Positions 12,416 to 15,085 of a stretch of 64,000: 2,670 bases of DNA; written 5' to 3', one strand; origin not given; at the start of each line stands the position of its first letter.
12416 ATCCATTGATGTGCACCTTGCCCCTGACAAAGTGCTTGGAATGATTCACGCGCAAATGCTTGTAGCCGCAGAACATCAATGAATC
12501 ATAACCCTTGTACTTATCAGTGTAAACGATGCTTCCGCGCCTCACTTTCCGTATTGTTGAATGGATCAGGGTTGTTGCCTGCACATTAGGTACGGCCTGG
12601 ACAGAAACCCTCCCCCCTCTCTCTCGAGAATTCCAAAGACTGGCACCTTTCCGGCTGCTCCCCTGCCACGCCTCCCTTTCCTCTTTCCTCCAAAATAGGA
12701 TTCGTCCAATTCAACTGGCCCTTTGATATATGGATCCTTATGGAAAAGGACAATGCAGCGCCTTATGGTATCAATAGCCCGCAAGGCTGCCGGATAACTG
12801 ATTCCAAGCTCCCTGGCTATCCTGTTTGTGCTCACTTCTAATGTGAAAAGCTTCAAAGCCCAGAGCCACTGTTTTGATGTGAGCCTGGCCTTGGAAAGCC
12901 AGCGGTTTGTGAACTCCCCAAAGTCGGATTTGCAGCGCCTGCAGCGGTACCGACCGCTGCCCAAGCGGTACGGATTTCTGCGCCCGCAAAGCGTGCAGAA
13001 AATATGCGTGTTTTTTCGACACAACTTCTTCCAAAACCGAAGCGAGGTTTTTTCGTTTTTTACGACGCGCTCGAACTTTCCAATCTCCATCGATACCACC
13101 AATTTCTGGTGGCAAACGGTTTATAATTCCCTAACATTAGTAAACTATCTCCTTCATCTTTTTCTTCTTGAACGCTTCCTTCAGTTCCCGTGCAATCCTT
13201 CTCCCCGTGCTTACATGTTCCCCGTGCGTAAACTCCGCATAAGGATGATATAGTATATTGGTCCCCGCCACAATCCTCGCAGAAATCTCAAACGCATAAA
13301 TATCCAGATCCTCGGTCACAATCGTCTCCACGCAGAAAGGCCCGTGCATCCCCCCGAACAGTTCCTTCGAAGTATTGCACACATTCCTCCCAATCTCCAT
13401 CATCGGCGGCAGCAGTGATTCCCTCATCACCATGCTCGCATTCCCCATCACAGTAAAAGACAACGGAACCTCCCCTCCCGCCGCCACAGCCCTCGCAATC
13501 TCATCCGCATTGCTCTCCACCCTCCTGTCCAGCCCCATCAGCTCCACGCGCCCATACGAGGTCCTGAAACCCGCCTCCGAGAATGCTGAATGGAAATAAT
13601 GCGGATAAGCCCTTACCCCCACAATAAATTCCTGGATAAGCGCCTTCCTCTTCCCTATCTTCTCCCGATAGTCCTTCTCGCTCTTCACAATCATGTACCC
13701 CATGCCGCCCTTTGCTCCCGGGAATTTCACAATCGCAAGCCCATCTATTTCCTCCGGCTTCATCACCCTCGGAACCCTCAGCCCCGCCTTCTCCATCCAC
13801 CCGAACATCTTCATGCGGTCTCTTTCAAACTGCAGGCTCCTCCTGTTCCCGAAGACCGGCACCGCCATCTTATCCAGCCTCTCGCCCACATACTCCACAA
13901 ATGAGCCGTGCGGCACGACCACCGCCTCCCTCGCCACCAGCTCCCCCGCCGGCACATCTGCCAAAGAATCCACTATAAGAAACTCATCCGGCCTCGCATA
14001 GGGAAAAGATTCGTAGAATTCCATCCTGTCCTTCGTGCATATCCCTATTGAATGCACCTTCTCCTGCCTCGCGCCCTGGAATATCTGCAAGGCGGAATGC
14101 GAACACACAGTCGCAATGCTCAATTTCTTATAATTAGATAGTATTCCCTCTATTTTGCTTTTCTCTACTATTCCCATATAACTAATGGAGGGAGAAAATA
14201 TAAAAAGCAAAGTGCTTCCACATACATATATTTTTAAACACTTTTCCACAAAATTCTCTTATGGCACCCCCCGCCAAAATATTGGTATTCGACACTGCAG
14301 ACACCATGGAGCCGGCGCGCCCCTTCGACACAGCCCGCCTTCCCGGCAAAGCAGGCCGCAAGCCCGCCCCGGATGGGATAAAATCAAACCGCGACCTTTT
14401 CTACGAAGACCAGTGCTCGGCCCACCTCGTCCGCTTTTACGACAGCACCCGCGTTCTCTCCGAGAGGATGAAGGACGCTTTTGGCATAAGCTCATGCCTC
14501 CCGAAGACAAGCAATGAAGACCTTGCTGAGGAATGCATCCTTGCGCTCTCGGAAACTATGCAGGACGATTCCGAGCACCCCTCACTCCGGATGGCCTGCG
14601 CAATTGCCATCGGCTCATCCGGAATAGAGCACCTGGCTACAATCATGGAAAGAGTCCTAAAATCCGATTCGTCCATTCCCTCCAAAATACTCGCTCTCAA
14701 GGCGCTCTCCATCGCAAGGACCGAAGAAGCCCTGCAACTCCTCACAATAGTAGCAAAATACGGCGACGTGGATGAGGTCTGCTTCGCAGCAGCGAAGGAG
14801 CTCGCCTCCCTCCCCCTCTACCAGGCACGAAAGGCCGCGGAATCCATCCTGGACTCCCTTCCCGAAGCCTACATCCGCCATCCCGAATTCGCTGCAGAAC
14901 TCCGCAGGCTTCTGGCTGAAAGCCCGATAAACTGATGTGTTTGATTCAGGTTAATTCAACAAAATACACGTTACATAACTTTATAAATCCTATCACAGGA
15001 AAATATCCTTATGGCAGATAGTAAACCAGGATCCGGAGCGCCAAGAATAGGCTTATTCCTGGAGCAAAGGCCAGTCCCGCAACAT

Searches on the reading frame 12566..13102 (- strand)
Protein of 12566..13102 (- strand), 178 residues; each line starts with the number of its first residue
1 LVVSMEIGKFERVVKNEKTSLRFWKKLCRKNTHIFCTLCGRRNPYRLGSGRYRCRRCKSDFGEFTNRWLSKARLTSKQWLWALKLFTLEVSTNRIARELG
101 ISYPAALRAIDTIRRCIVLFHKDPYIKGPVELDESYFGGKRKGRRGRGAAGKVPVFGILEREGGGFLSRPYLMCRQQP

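Call 57: search_protein_families(library=pfam, proteins=[window:12566-13102:-], max_evalue=0.001)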
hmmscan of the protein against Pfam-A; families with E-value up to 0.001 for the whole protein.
window:12566-13102:- (178 aa): 3 families
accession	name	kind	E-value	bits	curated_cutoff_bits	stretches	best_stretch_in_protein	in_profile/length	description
PF12762.13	DDE_Tnp_IS1595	-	2.1e-07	31.5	27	1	127-163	3-48/153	ISXO2-like transposase domain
PF17283.8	Zn_ribbon_SprT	-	0.00014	22.2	28.1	1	36-63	7-36/38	SprT-like zinc ribbon domain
PF12760.12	Zn_ribbon_IS1595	-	0.00098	19.5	25.4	0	16-58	2-44/46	Transposase zinc-ribbon domain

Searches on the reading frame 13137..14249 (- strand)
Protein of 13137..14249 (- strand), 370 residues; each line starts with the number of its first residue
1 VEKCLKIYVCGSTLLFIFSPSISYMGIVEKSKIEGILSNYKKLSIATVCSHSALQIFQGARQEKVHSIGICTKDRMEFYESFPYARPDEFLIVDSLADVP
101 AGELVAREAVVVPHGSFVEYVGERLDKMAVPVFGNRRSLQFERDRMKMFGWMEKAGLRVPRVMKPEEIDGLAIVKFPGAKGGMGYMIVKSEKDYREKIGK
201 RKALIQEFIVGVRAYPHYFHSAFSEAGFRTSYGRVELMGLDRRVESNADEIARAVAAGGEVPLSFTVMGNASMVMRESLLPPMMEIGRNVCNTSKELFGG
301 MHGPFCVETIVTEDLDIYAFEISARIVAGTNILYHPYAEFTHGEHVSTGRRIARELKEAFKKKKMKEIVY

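Call 57: search_protein_families(library=pfam, proteins=[window:13137-14249:-], max_evalue=0.001)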
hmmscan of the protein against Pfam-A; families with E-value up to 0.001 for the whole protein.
window:13137-14249:- (370 aa): 2 families
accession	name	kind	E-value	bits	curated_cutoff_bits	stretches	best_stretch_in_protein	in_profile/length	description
PF06973.17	DUF1297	-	4.3e-50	170.3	23.8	1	200-369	20-187/188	Domain of unknown function (DUF1297)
PF06849.18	DUF1246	-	9.8e-35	119.7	25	1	45-162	1-121/122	Protein of unknown function (DUF1246)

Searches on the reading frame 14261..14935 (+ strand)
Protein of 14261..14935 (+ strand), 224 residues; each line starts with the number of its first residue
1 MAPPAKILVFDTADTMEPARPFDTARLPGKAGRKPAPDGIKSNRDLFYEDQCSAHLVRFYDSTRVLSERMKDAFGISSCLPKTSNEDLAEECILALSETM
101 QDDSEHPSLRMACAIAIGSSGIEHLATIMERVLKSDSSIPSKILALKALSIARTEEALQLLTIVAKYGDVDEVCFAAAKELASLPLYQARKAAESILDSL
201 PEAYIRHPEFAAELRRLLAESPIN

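Call 57: search_protein_families(library=pfam, proteins=[window:14261-14935:+], max_evalue=0.001)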
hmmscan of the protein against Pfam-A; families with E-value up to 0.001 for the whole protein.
window:14261-14935:+ (224 aa): 1 family
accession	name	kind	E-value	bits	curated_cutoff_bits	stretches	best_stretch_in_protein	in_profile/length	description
PF13646.12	HEAT_2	-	4.6e-06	27.3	27.7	1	103-182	10-88/88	HEAT repeats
